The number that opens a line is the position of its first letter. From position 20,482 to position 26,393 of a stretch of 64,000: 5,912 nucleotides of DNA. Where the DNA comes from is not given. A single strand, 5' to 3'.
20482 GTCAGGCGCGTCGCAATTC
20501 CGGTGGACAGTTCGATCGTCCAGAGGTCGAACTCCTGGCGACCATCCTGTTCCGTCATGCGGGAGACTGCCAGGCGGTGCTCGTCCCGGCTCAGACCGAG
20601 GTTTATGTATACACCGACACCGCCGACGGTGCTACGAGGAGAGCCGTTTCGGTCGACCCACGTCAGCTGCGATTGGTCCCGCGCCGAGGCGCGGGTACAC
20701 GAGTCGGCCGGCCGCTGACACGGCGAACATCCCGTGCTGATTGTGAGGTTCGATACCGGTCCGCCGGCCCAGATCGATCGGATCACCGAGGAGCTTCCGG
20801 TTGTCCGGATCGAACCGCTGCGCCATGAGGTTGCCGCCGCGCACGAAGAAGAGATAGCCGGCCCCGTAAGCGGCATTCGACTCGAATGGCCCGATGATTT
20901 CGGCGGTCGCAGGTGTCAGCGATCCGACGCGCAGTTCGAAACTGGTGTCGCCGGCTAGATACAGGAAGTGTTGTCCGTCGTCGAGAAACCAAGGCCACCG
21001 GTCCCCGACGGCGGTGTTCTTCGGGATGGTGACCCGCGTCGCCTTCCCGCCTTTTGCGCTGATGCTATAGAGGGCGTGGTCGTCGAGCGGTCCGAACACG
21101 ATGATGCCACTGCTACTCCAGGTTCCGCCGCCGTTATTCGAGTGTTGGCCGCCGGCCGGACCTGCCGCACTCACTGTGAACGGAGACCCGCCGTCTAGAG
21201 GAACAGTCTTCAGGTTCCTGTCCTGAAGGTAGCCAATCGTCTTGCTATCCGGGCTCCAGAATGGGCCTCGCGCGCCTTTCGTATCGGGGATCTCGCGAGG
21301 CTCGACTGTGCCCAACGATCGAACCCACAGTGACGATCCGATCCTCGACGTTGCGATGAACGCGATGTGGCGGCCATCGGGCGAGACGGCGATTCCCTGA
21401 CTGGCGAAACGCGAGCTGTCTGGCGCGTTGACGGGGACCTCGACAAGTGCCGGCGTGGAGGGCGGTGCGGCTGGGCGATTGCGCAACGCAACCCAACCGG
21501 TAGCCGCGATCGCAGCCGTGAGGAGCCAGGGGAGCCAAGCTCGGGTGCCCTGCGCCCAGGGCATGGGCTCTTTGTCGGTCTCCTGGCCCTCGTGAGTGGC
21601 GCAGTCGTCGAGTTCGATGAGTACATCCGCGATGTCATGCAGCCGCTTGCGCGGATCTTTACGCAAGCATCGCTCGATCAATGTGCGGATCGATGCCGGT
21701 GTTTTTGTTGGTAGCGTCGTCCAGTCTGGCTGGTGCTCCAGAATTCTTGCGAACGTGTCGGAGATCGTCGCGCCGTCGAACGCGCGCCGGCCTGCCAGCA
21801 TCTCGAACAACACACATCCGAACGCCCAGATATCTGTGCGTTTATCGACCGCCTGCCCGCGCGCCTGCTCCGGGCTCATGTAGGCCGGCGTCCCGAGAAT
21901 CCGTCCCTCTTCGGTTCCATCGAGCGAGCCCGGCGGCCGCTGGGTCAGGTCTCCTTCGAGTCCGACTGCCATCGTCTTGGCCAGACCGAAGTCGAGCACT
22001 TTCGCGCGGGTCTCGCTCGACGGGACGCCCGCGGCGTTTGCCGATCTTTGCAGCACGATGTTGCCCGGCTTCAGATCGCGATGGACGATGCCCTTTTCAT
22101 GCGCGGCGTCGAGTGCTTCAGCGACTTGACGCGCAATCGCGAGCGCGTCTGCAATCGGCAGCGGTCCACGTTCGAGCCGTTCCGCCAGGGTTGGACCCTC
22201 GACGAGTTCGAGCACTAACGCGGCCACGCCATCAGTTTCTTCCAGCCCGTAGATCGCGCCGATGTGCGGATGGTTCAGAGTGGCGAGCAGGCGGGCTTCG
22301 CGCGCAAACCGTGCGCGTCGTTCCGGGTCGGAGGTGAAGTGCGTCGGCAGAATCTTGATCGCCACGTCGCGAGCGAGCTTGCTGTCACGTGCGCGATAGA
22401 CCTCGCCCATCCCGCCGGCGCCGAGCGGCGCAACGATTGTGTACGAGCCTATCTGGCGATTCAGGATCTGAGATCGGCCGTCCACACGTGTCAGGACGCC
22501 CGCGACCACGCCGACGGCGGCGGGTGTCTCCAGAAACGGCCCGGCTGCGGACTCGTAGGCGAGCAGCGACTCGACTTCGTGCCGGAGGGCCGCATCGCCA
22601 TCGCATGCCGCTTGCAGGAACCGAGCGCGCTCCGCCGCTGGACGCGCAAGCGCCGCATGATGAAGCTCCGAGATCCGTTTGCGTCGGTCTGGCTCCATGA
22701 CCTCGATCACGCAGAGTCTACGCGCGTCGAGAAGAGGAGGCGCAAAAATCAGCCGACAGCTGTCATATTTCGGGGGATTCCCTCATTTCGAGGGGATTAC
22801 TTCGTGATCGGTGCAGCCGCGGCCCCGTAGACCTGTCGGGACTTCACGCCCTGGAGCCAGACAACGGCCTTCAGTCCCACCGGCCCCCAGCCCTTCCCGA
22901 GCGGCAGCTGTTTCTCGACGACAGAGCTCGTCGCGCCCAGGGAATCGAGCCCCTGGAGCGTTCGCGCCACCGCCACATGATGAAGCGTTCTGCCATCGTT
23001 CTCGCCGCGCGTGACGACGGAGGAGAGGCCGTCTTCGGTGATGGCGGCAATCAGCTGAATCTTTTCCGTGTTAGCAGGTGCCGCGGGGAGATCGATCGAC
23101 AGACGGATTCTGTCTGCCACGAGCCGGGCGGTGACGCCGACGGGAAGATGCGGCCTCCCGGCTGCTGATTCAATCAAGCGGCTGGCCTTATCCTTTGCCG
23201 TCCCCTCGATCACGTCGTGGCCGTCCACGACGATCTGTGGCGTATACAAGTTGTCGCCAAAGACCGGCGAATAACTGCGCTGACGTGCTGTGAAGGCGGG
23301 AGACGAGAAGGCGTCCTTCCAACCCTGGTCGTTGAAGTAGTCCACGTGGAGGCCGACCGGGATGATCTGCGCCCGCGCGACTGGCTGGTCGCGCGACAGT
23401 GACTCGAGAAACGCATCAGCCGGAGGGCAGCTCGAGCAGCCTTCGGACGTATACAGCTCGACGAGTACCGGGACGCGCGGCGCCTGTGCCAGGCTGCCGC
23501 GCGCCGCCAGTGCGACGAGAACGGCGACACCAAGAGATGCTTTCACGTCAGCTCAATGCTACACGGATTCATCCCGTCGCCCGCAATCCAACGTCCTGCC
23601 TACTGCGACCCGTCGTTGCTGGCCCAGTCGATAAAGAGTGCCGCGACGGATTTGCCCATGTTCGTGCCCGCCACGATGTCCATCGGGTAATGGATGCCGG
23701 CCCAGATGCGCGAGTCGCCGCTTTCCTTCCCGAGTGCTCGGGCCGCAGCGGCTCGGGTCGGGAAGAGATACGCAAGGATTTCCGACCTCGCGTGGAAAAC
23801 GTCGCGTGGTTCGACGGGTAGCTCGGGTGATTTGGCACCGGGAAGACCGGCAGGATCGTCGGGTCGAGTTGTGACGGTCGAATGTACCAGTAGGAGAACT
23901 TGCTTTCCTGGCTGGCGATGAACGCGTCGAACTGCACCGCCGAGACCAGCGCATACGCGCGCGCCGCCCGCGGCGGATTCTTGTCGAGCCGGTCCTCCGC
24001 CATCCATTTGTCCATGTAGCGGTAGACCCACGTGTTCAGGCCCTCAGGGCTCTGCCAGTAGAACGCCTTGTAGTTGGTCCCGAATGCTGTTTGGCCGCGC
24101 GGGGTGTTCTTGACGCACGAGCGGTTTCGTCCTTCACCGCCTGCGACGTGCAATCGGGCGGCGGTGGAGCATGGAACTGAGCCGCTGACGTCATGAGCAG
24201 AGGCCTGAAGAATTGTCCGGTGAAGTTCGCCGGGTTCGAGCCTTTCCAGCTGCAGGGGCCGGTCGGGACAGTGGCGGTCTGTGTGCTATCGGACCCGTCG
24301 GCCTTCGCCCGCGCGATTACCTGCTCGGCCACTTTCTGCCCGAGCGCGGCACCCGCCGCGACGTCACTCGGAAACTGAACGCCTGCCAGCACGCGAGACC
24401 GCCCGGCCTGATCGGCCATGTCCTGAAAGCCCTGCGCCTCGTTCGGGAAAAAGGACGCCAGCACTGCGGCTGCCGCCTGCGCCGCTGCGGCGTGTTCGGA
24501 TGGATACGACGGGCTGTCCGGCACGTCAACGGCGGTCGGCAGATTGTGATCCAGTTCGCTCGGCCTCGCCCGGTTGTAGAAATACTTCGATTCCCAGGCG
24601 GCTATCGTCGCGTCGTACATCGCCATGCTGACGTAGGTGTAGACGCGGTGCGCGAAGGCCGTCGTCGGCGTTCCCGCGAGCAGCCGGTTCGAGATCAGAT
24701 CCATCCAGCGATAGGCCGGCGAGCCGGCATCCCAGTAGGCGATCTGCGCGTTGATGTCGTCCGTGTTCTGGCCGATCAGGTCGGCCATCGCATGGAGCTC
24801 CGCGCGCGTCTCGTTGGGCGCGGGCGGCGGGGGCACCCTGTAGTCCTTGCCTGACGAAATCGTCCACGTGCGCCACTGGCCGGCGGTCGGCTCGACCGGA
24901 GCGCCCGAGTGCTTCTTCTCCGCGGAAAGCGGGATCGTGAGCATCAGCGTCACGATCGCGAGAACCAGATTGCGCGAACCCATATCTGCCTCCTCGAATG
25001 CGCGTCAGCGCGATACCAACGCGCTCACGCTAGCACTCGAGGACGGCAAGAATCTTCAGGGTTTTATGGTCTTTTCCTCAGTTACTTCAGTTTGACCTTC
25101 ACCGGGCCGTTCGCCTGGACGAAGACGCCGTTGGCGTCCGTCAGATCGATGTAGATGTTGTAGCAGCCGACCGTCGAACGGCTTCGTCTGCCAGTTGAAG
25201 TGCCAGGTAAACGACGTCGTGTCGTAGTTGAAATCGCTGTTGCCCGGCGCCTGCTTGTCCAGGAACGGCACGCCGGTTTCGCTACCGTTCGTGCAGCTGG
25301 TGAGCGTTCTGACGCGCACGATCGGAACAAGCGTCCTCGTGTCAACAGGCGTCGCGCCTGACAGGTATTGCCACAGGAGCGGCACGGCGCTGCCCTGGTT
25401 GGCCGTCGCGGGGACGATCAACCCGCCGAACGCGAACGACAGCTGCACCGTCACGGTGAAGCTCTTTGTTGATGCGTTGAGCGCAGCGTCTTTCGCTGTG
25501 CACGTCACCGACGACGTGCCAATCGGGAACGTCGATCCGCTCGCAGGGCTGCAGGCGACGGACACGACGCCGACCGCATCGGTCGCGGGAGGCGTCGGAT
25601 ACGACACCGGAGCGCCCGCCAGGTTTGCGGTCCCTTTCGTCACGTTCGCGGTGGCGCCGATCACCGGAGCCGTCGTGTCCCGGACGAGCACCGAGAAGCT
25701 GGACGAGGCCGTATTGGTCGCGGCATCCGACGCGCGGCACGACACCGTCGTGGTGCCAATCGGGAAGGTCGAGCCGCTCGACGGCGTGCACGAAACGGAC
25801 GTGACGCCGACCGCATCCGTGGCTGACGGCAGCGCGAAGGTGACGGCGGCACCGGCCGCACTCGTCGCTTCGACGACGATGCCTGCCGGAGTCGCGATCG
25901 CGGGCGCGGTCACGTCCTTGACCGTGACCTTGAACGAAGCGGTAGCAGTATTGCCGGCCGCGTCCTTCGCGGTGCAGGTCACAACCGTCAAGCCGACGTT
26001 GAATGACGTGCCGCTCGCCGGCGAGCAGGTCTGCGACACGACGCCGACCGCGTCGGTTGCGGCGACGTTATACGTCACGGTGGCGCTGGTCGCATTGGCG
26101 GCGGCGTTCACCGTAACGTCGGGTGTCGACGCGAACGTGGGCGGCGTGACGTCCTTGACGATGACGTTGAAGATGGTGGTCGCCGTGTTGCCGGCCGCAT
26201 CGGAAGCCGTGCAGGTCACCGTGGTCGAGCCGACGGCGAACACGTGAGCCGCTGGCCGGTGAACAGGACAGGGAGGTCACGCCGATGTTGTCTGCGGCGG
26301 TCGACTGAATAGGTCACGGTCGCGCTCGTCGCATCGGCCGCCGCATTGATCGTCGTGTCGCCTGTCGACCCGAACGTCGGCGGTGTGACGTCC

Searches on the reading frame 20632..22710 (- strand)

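Call 42: search_protein_families(library=pfam, proteins=[window:20632-22710:-], max_evalue=0.001)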
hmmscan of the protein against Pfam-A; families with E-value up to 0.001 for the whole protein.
window:20632-22710:- (692 aa): 3 families
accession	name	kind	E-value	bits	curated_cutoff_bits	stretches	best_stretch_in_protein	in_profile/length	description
PF00069.31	Pkinase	-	5.2e-49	167.4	31.7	1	90-358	1-253/263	Protein kinase domain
PF07714.23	PK_Tyr_Ser-Thr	-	2.9e-34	119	23.1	1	93-357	4-249/258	Protein tyrosine and serine/threonine kinase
PF03109.22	ABC1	-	4.3e-05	23.2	22.9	0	164-248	144-218/244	ABC1 atypical kinase-like domain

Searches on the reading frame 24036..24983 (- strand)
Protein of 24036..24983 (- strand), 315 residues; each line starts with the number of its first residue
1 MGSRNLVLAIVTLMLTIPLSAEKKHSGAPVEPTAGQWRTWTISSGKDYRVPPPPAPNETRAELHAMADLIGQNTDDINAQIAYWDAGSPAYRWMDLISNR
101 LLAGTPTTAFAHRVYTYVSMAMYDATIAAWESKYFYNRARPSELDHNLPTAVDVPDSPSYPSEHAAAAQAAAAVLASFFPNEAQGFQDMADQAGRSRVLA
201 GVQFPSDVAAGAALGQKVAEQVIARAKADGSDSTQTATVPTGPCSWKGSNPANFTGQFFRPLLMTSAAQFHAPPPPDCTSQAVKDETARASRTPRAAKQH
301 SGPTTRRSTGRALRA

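Call 67: search_protein_families(library=pfam, proteins=[window:24036-24983:-], max_evalue=0.001)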
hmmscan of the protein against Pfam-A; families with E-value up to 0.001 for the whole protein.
window:24036-24983:- (315 aa): 1 family
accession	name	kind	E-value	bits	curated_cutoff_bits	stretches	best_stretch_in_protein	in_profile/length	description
PF01569.27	PAP2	-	2.8e-11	43.7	27.2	1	132-215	19-114/130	PAP2 superfamily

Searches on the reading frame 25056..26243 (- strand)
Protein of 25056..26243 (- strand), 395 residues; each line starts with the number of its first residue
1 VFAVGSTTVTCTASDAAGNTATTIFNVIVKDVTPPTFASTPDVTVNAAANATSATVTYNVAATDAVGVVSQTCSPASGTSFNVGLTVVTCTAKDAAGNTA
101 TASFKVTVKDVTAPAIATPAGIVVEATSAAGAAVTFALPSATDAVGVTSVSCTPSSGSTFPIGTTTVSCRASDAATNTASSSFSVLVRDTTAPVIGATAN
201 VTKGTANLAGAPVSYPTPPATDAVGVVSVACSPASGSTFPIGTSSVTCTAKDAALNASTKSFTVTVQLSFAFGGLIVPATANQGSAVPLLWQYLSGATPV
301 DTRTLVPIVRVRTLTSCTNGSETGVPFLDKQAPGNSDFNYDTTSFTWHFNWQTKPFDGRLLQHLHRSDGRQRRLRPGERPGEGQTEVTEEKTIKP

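Call 67: search_protein_families(library=pfam, proteins=[window:25056-26243:-], max_evalue=0.001)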
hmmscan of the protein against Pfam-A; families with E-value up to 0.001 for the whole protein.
window:25056-26243:- (395 aa): 2 families
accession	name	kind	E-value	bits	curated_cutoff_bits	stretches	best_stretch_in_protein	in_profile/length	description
PF02494.22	HYR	-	2.5e-39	133.9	21.7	4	109-187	1-81/81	HYR domain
PF13750.12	Big_3_3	-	0.00054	20.1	27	0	159-199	11-54/157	Bacterial Ig-like domain (group 3)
